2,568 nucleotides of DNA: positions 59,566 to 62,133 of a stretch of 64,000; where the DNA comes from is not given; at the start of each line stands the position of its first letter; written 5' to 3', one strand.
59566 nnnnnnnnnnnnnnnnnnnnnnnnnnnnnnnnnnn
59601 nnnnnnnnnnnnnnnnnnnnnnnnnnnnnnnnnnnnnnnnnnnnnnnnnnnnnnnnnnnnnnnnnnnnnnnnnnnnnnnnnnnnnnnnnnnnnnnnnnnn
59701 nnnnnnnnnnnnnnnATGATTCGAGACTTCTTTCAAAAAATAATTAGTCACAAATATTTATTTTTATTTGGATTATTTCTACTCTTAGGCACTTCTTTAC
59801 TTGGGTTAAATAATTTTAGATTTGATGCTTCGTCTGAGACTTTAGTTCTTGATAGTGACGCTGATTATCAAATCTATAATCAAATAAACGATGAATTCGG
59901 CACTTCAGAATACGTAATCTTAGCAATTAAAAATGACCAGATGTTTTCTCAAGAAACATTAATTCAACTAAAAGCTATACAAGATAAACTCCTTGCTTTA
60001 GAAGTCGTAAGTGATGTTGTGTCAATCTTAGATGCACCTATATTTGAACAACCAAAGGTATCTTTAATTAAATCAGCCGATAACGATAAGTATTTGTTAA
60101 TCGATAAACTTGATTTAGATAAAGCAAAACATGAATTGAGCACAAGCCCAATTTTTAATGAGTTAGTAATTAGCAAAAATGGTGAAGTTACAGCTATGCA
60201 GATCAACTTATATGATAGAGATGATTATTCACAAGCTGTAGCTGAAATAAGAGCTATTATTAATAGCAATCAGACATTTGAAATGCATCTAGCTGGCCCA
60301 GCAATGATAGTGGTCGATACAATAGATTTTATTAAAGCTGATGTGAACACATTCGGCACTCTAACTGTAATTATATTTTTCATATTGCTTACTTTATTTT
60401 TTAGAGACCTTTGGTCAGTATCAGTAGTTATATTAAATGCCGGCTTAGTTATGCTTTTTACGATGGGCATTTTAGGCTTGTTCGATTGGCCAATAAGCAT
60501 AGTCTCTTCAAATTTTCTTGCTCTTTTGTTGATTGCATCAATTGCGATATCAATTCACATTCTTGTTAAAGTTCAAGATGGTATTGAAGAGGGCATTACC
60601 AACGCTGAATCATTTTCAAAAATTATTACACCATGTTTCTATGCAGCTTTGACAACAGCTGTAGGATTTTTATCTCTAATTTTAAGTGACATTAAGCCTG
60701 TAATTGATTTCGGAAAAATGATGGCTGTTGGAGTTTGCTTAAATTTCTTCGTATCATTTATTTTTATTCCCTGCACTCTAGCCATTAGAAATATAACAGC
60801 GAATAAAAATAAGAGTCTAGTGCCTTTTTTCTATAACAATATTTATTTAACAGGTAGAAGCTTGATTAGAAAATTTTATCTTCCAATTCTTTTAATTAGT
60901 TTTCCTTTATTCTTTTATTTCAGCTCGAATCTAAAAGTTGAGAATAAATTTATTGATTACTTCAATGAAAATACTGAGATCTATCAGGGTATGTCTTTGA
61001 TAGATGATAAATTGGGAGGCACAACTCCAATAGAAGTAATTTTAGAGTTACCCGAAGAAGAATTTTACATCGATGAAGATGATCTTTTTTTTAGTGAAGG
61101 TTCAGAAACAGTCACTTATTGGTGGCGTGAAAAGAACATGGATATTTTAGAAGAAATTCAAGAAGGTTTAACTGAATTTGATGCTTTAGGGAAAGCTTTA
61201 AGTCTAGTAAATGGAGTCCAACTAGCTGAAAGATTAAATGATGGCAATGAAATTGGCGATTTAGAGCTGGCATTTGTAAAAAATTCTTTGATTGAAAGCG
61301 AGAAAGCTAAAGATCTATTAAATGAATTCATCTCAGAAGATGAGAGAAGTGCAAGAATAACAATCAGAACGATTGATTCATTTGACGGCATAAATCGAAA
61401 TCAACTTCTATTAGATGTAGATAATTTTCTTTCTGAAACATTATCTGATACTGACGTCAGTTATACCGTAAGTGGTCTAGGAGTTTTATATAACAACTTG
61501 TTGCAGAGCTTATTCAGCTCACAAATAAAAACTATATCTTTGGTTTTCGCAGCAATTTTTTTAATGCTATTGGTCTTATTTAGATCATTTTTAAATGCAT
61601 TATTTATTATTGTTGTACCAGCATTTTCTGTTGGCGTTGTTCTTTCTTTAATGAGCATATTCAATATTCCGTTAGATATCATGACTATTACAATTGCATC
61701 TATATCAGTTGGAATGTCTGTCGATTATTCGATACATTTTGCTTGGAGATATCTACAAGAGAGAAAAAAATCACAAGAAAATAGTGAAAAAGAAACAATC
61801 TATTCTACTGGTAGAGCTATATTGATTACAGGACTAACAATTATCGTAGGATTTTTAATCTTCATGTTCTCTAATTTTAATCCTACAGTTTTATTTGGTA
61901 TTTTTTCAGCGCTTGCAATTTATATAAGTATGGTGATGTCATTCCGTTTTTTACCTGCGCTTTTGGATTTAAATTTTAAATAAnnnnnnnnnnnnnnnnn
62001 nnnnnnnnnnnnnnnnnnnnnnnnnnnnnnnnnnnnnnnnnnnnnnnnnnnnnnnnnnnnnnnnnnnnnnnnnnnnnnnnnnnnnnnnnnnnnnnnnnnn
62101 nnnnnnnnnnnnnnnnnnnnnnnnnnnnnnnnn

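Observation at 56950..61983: plcP-agt phosphorus-sparing lipid-renovation pair fused into one operon with a rhomboid protease, BolA and an MMPL/RND transporter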

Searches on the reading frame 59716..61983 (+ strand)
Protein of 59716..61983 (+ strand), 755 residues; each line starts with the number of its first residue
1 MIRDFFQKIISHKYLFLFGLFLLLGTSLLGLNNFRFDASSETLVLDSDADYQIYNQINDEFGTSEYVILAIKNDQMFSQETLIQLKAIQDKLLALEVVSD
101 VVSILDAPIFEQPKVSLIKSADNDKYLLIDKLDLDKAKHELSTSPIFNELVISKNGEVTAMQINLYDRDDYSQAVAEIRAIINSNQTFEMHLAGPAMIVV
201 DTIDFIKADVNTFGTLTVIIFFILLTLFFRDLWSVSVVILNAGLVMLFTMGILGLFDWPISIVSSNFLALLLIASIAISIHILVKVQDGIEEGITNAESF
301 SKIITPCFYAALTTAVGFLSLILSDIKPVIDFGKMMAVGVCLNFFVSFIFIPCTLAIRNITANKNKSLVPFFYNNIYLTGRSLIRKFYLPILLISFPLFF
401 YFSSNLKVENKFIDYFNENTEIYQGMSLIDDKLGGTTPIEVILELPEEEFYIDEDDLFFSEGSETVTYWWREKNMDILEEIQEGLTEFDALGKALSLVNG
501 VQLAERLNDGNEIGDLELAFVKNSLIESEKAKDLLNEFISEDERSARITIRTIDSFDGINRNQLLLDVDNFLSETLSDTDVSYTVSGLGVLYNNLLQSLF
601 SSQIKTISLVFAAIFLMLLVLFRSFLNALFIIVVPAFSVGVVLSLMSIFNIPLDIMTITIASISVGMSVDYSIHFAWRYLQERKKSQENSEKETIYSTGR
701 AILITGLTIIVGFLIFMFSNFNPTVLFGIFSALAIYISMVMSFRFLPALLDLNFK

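Call 3: search_protein_families(library=pfam, proteins=[window:59716-61983:+], max_evalue=0.001)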
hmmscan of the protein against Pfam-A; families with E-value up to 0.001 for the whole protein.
window:59716-61983:+ (755 aa): 2 families
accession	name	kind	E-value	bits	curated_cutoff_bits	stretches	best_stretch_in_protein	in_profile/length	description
PF03176.21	MMPL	-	5.3e-44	151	20.5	2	531-751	73-300/333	MMPL family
PF12349.14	Sterol-sensing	-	0.00037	20.8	22.3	0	628-754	9-137/153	Sterol-sensing domain of SREBP cleavage-activation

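Call 4: search_protein_families(library=ncbifam, proteins=[window:59716-61983:+], max_evalue=0.001)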
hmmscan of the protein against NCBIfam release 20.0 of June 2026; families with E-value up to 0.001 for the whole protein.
window:59716-61983:+ (755 aa): 12 families
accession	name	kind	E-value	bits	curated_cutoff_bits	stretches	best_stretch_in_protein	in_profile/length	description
TIGR00921.1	2A067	subfamily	2.3e-58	197.9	351.9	2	577-751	557-732/733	hydrophobe/amphiphile efflux-3 (HAE3) family transporter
TIGR00833.1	actII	subfamily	6.2e-37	127.3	874.7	2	538-752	110-331/910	MMPL family RND transporter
TIGR03480.1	HpnN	hypoth_equivalog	8.4e-28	96.8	751.85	2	578-752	246-422/862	hopanoid biosynthesis associated RND transporter like protein HpnN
NF052374.1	HopndTporHpnN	equivalog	4.1e-12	45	1100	2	605-752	277-425/858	hopanoid transporter HpnN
NF006353.0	PRK08578.1-1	subfamily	4.8e-12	45.9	282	1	498-727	25-246/281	preprotein translocase subunit SecF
NF006357.0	PRK08578.2-1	equivalog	4.4e-07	30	304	1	594-717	112-234/282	preprotein translocase subunit SecF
NF006354.0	PRK08578.1-2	equivalog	4.8e-06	26.2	353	1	584-732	111-251/296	preprotein translocase subunit SecF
TIGR00918.1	2A060602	subfamily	9e-06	23.6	1120.4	1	585-750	949-1114/1145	transmembrane receptor Patched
TIGR00917.1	2A060601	subfamily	3.4e-05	21.7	1016.5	1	585-741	1033-1186/1204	NPC intracellular cholesterol transporter 1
NF041305.1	SecF_Halo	equivalog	7.5e-05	22.2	420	1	602-729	133-251/289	protein translocase subunit SecF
NF006355.0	PRK08578.1-3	equivalog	7.8e-05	22.1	421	1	603-729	134-251/290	preprotein translocase subunit SecF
NF052608.1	TrhMmycExpMmpL3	equivalog_domain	0.00059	18.2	1400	0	529-751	116-339/992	trehalose monomycolate exporter MmpL3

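Call 17: find_related_loci(query=window:59716-61980:+, collection=metagenome_contigs, flank=10000)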
Query window:59716-61980:+ (755 aa) in metagenome_contigs; peptide patterns used: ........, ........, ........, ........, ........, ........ (x = any residue, [..] = any of these).
270 stretches matched a pattern; 116 encode a relative of the query (tblastn E <= 1e-3); the best 80 are kept; 80 distinct loci.
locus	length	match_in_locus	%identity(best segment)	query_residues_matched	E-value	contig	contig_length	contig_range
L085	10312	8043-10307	95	1-755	0e+0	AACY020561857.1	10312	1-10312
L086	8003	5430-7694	95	1-755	0e+0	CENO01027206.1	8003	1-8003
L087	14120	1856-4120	95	1-755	0e+0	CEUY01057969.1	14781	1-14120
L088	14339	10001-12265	94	1-755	0e+0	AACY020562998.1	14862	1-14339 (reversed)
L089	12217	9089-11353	90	1-755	0e+0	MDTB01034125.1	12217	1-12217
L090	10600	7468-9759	88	1-755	0e+0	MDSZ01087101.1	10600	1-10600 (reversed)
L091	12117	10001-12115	83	1-750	0e+0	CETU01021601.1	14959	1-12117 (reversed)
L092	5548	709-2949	58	5-752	0e+0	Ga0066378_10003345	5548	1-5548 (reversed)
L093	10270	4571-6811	58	5-752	0e+0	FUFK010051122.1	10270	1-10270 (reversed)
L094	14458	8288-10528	58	5-752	0e+0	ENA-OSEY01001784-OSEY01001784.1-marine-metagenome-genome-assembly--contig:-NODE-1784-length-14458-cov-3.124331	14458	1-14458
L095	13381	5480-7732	58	1-751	0e+0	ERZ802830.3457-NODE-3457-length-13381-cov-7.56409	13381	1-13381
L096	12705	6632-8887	58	1-751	0e+0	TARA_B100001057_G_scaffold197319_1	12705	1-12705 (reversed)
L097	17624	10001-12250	58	1-755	0e+0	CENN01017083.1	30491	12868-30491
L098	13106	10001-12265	83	1-755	0e+0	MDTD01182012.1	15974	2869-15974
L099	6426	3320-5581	57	1-755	0e+0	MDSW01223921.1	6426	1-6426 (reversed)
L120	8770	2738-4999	52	7-755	0e+0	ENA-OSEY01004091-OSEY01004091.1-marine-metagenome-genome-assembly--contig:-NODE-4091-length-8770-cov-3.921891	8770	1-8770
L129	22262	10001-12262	59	1-755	0e+0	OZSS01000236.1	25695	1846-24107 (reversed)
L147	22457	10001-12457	38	1-755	9e-148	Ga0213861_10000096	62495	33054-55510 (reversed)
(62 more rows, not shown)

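Call 23: search_protein_families(library=pfam, proteins=[L147:2288-3757:+, L147:3757-4545:+, L147:4549-6771:+, L147:6786-8267:+, L147:8274-8732:+, L147:8742-9062:+, L147:9977-12481:+, L147:12491-13621:+, L147:1282-2190:-, L147:118-1281:+], max_evalue=0.0001)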
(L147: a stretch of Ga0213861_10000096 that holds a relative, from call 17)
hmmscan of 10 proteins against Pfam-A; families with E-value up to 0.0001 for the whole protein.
L147:2288-3757:+ (489 aa): 1 family
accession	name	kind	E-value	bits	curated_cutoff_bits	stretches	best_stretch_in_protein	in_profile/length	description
PF13347.12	MFS_2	-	1.4e-74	251.6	27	1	29-473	2-427/427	MFS/sugar transport protein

L147:3757-4545:+ (262 aa): 2 families
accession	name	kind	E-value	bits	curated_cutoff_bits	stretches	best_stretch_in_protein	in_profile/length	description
PF01694.28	Rhomboid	-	1.4e-33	116.5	22.6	1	67-213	5-140/143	Rhomboid domain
PF08551.15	DUF1751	-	5e-05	24.2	22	1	67-119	9-61/99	Eukaryotic integral membrane protein (DUF1751)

L147:4549-6771:+ (740 aa): 1 family
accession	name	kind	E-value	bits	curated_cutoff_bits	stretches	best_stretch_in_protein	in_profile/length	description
PF12228.14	DUF3604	-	1.1e-25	90.6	20.4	2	419-550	310-413/591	Protein of unknown function (DUF3604)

L147:6786-8267:+ (493 aa): 2 families
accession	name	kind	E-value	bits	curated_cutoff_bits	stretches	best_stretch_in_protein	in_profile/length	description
PF13347.12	MFS_2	-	1.4e-87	294.4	27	1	17-476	1-427/427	MFS/sugar transport protein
PF07690.21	MFS_1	-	2.8e-08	33.5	33.4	1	25-385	8-323/347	Major Facilitator Superfamily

L147:8274-8732:+ (152 aa): 2 families
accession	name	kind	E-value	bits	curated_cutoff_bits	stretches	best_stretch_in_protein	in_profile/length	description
PF01035.26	DNA_binding_1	-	5.3e-30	103.5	27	1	73-151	1-80/81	6-O-methylguanine DNA methyltransferase, DNA binding domain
PF02870.21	Methyltransf_1N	-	1.9e-08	35.1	21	1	4-66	3-68/71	6-O-methylguanine DNA methyltransferase, ribonuclease-like domain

L147:8742-9062:+ (106 aa): 1 family
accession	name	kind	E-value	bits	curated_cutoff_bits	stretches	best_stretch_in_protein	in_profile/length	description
PF01722.23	BolA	-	6.6e-24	84.5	25.7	1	11-84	1-76/76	BolA-like protein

L147:9977-12481:+ (834 aa): 1 family
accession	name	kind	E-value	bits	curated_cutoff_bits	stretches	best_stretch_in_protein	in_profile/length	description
PF03176.21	MMPL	-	3.7e-28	98.9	20.5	2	605-825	76-301/333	MMPL family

L147:12491-13621:+ (376 aa): 1 family
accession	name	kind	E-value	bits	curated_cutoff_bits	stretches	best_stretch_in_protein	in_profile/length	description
PF02515.22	CoA_transf_3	-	1.2e-83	281.7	23.3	1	4-351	1-365/366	CoA-transferase family III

L147:1282-2190:- (302 aa): 3 families
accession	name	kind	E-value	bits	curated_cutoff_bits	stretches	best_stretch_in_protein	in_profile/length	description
PF00106.31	adh_short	-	9.9e-42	143.1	26.6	1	7-197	1-181/195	short chain dehydrogenase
PF13561.12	adh_short_C2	-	5.3e-36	124.8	27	1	13-251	1-235/236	Enoyl-(Acyl carrier protein) reductase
PF08659.16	KR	-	5.9e-15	56.1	22.6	1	10-177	4-161/180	KR domain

L147:118-1281:+ (387 aa): 3 families
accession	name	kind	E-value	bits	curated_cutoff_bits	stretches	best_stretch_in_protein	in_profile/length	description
PF01915.27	Glyco_hydro_3_C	-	1e-45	156.6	31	1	111-269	60-200/200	Glycosyl hydrolase family 3 C-terminal domain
PF14310.12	Fn3-like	-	5e-24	84.7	25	1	305-375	1-71/71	Fibronectin type III-like domain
PF07691.17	PA14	-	4.8e-14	52.8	24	1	15-92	44-119/147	PA14 domain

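Call 24: search_protein_families(library=pfam, proteins=[L120:169-825:+, L120:831-1856:-, L120:1898-2428:+, L129:6398-7993:+, L147:14682-15893:+, L147:15896-16360:+, L147:16344-17438:+], max_evalue=0.0001)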
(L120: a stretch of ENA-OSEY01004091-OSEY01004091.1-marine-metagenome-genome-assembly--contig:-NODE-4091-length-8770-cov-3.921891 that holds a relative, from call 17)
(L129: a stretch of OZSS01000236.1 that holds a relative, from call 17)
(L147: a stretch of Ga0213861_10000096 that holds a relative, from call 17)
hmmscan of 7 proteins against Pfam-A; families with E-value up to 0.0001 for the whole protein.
L120:169-825:+ (218 aa): 2 families
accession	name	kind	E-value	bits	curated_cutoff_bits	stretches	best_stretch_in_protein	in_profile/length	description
PF06421.17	LepA_C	-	2.4e-43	147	29.7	1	106-213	1-107/107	GTP-binding protein LepA C-terminus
PF00679.30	EFG_C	-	1.2e-21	77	27.9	1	18-99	2-83/89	Elongation factor G C-terminus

L120:831-1856:- (341 aa): 1 family
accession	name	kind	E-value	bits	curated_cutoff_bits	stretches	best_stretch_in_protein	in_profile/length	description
PF01408.29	GFO_IDH_MocA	-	8.7e-20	72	24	1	5-120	1-114/120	Oxidoreductase family, NAD-binding Rossmann fold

L120:1898-2428:+ (176 aa): 0 families

L129:6398-7993:+ (531 aa): 2 families
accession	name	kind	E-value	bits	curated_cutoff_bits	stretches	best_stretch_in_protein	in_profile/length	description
PF07969.17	Amidohydro_3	-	1.7e-100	338.2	29.7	1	67-528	1-472/472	Amidohydrolase family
PF01979.26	Amidohydro_1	-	1.2e-14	54.8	25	1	277-527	106-345/345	Amidohydrolase family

L147:14682-15893:+ (403 aa): 1 family
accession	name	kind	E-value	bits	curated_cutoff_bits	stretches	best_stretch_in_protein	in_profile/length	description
PF02515.22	CoA_transf_3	-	1.2e-96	324.5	23.3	1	6-366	2-366/366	CoA-transferase family III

L147:15896-16360:+ (154 aa): 0 families

L147:16344-17438:+ (364 aa): 1 family
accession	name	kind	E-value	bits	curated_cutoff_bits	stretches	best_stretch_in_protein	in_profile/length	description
PF07995.17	GSDH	-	2.2e-119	399.1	25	1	34-360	1-332/332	Glucose / Sorbosone dehydrogenase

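Call 31: search_solved_structures(query=window:59716-61980:+, max_evalue=0.001)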
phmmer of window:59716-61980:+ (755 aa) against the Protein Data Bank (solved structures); distinct sequences matched with E-value up to 0.001: 22.
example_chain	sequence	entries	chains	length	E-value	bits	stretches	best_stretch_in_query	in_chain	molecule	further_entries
9gi0_B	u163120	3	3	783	3.3e-10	42.3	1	573-752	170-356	Siderophore exporter MmpL4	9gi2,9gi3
7rph_A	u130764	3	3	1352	1.2e-09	40.4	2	563-746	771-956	Protein dispatched homolog 1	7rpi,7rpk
9syt_A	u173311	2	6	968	1.4e-09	40.2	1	573-752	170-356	Siderophore exporter MmpL4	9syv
9syj_A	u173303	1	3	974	1.4e-09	40.2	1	574-752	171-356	Siderophore exporter MmpL4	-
6xe6_A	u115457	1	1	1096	1.1e-08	37.3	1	562-745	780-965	Protein dispatched homolog 1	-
7rpj_A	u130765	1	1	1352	1.9e-08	36.5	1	563-746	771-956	Protein dispatched homolog 1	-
7e2h_E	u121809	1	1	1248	2.4e-07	32.8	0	562-745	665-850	Protein dispatched homolog 1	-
7e2g_D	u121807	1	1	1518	4.2e-07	32.1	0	562-745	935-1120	Protein dispatched homolog 1,Protein dispatched homolog 1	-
7e2i_D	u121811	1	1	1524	4.2e-07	32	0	562-745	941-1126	Protein dispatched homolog 1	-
6wu0_B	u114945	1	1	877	7e-06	28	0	605-752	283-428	Hopanoid biosynthesis associated RND transporter like protein HpnN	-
5khn_B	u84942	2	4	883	7.2e-06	28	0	606-752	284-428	RND transporter | Putative RND superfamily efflux pump membrane protein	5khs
7k7m_A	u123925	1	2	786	1.2e-05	27.2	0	586-750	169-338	Drug exporters of the RND superfamily-like protein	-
6n40_A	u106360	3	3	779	1.4e-05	27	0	586-750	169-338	Membrane protein, MmpL family protein | Trehalose monomycolate exporter MmpL3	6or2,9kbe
8qkk_A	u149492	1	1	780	1.5e-05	27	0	586-750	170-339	Trehalose monomycolate exporter MmpL3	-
8v0g_A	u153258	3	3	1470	1.8e-05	26.6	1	585-751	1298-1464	Niemann-Pick type C1-related protein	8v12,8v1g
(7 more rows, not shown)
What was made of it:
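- Closest known: Mycobacterial MmpL3/MmpL4/MmpL5 and Burkholderia HpnN. Different: Sequence similarity is confined to the C-terminal TM bundle (call 31).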

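Call 34: find_homologous_proteins(query=window:59716-61980:+, max_evalue=1e-10)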
Query window:59716-61980:+ (755 aa): 2112 proteins with E <= 1e-10 among 8000 candidates; the best 120 are listed.
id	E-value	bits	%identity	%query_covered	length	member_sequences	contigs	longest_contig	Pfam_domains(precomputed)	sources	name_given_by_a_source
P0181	0.0e+0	1603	100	100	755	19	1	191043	PF03176.22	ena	-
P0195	0.0e+0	1554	97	100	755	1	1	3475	PF03176.22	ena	-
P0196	0.0e+0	1551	97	100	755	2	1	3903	PF03176.22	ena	-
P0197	0.0e+0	1549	97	100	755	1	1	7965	PF03176.22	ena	-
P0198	0.0e+0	1549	97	100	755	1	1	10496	PF03176.22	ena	-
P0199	0.0e+0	1547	96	100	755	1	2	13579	PF03176.22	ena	-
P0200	0.0e+0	1547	96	100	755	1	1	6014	PF03176.22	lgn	-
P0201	0.0e+0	1546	96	100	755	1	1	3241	PF03176.22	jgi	-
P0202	0.0e+0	1546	96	100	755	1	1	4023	PF03176.22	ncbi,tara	tara:strand:- start:1464 stop:3731 length:2268 start_codon:yes stop_codon:yes gene_type:complete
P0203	0.0e+0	1545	96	100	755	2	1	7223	PF03176.22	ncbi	-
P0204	0.0e+0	1535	95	100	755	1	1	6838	PF03176.22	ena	-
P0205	0.0e+0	1534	95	100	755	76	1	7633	PF03176.22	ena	-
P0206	0.0e+0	1534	95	100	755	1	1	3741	PF03176.22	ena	-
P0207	0.0e+0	1532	95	100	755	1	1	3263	PF03176.22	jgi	-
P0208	0.0e+0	1528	95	100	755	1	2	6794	PF03176.22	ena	-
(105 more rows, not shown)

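Call 36: search_protein_families(library=pfam, proteins=[L147:9064-10008:+, L120:1898-2428:+], max_evalue=0.01)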
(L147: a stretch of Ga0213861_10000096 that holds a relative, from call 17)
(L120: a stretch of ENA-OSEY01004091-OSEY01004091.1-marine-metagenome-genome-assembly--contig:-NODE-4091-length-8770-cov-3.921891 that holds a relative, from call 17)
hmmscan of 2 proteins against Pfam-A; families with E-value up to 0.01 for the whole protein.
L147:9064-10008:+ (314 aa): 3 families
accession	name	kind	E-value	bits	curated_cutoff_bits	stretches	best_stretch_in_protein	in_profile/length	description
PF17773.7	UPF0176_N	-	9.1e-15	55.3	26.2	1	7-97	1-91/92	UPF0176 acylphosphatase like domain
PF00581.25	Rhodanese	-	2.6e-07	31.4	22.2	1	122-211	7-100/102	Rhodanese-like domain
PF12368.13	Rhodanese_C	-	0.00047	20.9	26.9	1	222-274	1-48/66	Rhodanase C-terminal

L120:1898-2428:+ (176 aa): 0 families

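Call 55: predict_structure(alignment_id=A2)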
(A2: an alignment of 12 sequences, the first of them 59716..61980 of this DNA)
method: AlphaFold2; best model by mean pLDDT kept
length: 755 residues; sequences in the alignment: 12
mean_pLDDT: 75.3   pTM: 0.71
mean pLDDT of the five models: 75.3, 70.8, 66.0, 63.2, 56.9
residues with pLDDT >= 90: 72; 70-90: 481; 50-70: 120; < 50: 82
segments of 3 or more residues with pLDDT < 50: 112-129, 449-470, 497-504, 513-542
pLDDT, mean of each block of 10 residues (from residue 1): 89 90 83 69 58 72 73 87 90 87 68 41 38 72 58 81 77 86 90 80 73 83 85 90 91 83 70 89 86 85 86 82 73 85 92 89 63 75 76 84 71 77 87 79 65 43 43 66 80 56 50 47 41 45 63 72 85 86 80 68 70 86 88 88 84 64 73 87 82 80 83 84 80 87 83 59
secondary structure, 60 per line:
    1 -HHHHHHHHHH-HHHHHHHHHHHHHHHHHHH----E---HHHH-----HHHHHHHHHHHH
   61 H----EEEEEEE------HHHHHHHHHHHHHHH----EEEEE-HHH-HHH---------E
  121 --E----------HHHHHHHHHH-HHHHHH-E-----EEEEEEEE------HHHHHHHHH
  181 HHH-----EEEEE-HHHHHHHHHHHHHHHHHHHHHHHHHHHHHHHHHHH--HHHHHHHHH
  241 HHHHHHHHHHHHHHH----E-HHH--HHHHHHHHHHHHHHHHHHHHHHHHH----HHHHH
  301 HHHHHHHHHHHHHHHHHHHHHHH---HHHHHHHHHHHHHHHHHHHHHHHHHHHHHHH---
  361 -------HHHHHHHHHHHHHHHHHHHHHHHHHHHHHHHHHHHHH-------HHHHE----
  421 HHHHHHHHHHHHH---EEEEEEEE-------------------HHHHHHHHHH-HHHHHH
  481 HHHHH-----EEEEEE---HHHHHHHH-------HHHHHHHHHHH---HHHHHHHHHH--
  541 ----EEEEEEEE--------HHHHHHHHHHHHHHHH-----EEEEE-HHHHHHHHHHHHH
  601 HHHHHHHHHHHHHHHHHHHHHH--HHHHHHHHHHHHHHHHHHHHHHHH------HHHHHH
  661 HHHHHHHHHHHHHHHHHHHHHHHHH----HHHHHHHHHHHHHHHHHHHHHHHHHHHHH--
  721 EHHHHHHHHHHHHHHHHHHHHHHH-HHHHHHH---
elements in order (helices of 4 or more, strands of 3 or more residues): H2-11 H13-31 H40-43 H49-61 E66-72 H79-93 E98-102 H134-143 H145-150 E158-165 H172-183 E189-193 H195-229 H232-255 H267-291 H296-323 H327-357 H368-404 H412-415 H421-433 E437-444 H464-473 H475-485 E491-496 H500-507 H515-525 H529-538 E545-552 H561-576 E582-586 H588-622 H625-648 H655-685 H690-718 H722-744 H746-752
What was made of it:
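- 59716..61983 (+): MMPL/HAE3-like RND-superfamily transporter with 12 TM helices and two periplasmic domains. Substrate unknown. AF2 model pLDDT 75 (call 55).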
